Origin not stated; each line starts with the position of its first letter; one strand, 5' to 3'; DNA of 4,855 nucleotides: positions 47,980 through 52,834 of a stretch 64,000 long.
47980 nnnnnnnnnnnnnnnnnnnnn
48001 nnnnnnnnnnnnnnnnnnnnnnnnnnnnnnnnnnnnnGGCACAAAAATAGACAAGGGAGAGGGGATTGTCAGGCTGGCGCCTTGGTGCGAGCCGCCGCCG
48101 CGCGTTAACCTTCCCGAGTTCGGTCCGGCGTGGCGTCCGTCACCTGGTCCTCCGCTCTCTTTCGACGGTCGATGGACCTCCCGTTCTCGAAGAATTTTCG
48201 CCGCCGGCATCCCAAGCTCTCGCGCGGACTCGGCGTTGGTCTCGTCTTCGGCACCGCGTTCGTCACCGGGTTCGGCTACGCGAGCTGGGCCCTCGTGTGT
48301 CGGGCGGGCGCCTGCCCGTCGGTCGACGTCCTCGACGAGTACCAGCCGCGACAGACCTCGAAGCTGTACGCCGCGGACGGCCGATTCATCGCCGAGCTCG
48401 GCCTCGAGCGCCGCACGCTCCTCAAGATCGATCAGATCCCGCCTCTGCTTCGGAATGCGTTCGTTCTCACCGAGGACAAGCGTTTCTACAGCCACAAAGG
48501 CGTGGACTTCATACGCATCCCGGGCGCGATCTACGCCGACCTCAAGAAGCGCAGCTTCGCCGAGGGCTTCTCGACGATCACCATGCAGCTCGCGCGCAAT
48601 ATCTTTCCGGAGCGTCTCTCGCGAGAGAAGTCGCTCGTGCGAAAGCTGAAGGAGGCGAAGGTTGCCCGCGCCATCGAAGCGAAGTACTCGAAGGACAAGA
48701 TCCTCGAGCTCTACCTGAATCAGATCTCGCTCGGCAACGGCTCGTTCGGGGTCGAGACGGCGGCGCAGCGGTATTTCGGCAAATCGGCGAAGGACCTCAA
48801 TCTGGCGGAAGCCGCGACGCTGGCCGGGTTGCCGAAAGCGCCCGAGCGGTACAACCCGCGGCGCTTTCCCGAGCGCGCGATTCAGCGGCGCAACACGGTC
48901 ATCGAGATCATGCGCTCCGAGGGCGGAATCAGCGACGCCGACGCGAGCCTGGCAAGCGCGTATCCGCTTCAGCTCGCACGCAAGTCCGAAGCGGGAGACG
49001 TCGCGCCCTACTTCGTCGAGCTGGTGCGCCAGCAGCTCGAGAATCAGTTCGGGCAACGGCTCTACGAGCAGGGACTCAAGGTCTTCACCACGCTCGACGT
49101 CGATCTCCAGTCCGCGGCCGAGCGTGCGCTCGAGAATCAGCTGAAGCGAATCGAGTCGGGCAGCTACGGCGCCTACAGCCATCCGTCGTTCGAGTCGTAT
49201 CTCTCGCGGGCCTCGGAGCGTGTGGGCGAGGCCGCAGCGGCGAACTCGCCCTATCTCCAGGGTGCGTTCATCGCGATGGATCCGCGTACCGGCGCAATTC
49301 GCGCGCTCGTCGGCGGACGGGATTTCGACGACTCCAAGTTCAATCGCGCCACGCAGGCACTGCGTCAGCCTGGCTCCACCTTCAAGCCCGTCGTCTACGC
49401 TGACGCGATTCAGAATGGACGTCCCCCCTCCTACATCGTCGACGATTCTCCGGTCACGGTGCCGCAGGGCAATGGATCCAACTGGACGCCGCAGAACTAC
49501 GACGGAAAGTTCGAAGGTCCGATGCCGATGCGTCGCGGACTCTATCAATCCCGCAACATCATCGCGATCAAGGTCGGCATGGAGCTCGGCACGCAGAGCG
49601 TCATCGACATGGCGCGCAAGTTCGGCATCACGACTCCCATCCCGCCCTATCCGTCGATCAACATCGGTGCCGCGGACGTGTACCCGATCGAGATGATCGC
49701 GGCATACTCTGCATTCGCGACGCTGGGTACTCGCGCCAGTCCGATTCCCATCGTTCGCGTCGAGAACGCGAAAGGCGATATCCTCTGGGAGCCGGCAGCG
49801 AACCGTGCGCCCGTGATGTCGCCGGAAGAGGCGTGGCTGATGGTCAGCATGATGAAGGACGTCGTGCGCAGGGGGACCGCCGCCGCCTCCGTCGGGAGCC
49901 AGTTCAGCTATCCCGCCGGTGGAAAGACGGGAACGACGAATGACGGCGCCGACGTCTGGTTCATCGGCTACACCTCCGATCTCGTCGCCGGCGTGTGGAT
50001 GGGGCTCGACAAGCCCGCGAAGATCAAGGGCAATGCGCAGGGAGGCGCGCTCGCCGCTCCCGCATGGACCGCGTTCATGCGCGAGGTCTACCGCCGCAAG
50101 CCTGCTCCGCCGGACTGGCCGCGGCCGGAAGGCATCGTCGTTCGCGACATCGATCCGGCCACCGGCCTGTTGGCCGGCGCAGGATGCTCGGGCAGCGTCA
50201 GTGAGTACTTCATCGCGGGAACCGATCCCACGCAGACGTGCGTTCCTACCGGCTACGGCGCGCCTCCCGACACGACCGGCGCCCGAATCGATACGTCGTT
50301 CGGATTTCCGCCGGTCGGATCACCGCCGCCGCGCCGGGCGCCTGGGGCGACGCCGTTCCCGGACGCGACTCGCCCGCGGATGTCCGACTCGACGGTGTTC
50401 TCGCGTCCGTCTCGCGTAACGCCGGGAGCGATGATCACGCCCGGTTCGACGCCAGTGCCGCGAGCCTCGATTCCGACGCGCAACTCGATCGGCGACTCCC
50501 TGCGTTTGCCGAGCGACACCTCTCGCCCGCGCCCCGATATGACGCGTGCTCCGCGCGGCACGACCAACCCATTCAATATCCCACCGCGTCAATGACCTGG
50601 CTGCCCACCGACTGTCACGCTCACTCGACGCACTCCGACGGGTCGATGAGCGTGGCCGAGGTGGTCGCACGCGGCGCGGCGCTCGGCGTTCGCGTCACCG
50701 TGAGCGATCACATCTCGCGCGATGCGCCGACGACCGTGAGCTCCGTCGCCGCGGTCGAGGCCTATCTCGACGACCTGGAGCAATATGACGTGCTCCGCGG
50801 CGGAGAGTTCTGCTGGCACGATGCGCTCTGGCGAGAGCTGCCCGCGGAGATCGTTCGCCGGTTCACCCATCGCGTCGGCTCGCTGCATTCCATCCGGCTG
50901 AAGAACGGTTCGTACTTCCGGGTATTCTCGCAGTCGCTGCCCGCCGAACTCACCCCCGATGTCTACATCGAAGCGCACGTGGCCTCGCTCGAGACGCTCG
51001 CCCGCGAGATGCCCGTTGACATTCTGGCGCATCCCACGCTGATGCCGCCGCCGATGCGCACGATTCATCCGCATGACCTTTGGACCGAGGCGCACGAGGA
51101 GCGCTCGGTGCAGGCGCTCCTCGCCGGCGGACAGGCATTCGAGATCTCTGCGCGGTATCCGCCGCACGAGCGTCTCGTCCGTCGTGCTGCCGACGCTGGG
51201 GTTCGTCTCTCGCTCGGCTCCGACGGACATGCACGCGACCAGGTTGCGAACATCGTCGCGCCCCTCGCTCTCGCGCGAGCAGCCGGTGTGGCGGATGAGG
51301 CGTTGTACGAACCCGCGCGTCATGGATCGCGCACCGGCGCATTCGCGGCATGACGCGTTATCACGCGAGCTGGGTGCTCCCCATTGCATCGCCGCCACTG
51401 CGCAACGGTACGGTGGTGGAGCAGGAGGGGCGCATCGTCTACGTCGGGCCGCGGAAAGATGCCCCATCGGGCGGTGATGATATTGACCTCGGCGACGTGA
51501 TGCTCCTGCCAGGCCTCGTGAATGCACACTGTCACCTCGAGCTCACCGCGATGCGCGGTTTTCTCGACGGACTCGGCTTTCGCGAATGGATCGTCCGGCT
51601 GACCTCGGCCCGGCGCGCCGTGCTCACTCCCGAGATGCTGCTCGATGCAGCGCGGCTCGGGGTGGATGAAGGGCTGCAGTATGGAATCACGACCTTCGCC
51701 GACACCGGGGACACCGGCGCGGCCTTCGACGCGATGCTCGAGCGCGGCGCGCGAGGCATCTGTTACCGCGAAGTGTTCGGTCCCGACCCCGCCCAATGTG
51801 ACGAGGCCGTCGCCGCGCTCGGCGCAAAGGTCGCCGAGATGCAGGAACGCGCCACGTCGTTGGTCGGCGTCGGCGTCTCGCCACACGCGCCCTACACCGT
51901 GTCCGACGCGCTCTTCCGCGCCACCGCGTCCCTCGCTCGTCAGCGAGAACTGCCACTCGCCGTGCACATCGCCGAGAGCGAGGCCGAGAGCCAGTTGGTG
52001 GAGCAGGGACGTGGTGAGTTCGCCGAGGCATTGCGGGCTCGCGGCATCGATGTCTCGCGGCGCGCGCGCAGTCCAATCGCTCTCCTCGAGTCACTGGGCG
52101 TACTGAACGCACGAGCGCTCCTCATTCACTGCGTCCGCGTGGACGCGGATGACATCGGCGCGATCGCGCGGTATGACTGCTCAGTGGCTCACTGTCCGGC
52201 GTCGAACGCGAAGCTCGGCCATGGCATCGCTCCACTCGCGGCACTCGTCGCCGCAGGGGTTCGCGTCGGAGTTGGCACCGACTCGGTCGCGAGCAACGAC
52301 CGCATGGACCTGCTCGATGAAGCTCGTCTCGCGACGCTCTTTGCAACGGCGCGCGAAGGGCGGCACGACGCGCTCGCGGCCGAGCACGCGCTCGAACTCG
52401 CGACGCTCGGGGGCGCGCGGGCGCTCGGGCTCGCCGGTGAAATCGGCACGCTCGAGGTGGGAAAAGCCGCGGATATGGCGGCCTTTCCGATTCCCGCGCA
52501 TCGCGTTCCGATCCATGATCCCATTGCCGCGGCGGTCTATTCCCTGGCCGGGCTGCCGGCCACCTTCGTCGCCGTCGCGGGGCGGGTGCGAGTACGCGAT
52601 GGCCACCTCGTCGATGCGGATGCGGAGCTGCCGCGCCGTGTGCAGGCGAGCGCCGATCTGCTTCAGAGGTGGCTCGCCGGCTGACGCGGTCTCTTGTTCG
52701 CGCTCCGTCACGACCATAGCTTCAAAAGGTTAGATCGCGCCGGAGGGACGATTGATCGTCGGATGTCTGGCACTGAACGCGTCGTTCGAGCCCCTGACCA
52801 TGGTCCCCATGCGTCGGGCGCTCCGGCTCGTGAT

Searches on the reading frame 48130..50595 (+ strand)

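Call 68: search_protein_families(library=pfam, proteins=[window:48130-50595:+], max_evalue=0.00001)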
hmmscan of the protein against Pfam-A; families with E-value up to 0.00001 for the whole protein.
window:48130-50595:+ (821 aa): 2 families
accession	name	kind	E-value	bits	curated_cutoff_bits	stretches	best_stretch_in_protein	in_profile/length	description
PF00912.28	Transgly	-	2.9e-61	206.4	27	1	84-261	2-177/178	Transglycosylase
PF00905.27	Transpeptidase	-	3.2e-32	112.4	22.1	1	378-646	1-294/299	Penicillin binding protein transpeptidase domain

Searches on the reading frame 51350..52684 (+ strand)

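Call 68: search_protein_families(library=pfam, proteins=[window:51350-52684:+], max_evalue=0.00001)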
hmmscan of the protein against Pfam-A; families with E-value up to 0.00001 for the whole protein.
window:51350-52684:+ (444 aa): 2 families
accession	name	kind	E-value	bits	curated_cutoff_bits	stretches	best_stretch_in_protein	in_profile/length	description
PF01979.26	Amidohydro_1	-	1.5e-53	182.7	25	1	51-379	1-318/345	Amidohydrolase family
PF07969.17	Amidohydro_3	-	1.8e-15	57.8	29.7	1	92-386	152-451/472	Amidohydrolase family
